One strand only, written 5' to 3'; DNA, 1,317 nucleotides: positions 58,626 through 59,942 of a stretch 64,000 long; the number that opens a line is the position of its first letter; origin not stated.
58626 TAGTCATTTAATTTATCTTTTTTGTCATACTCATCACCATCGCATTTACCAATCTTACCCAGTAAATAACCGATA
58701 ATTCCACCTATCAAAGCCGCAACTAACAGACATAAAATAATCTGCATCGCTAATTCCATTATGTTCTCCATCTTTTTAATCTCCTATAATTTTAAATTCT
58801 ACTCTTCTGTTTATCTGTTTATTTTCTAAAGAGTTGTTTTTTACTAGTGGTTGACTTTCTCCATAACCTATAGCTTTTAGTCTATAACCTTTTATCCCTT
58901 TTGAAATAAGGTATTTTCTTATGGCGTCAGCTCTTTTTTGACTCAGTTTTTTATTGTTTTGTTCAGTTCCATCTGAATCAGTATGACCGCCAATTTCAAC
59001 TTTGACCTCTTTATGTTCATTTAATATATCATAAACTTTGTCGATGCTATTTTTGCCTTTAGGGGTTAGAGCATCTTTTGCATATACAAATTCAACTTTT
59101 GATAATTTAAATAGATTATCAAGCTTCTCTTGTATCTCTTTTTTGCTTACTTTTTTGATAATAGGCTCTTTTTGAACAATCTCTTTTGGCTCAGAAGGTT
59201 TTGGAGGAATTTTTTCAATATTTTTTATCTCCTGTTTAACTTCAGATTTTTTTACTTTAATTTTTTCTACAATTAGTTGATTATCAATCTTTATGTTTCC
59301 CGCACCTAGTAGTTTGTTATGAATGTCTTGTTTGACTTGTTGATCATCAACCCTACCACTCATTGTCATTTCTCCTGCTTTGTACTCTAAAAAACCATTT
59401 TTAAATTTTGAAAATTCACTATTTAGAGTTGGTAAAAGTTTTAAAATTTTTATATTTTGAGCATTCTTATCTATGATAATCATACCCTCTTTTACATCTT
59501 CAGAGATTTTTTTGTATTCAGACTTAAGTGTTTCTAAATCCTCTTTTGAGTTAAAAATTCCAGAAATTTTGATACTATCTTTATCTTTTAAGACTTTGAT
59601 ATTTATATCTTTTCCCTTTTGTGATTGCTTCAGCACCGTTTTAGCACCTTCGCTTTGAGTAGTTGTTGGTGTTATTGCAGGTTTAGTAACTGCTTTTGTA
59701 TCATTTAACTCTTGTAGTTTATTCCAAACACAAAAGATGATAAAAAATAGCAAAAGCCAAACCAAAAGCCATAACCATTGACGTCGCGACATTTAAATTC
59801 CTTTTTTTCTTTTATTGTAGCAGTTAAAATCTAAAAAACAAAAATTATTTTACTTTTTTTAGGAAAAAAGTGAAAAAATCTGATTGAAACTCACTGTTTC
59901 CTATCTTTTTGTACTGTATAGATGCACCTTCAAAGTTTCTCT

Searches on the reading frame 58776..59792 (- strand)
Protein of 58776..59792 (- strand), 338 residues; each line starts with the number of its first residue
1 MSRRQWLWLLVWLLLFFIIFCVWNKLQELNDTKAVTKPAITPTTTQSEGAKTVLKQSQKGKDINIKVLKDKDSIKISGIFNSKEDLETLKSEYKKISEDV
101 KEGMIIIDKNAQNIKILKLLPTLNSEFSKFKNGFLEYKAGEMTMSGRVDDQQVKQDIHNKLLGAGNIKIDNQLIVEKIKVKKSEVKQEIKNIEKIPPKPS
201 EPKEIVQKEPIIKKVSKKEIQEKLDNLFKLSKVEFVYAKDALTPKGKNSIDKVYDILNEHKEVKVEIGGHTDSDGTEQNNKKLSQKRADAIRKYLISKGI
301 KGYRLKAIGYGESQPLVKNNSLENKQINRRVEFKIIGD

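Call 3: search_protein_families(library=pfam, proteins=[window:58776-59792:-], max_evalue=0.01)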
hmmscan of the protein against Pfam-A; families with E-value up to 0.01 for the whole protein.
window:58776-59792:- (338 aa): 2 families
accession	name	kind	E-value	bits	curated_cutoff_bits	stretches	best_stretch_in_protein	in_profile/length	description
PF00691.25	OmpA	-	2.6e-23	82.7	27.2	1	235-329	2-98/98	OmpA family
PF05359.17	DUF748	-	1.3e-05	23.9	50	1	229-274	877-922/1037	Domain of Unknown Function (DUF748)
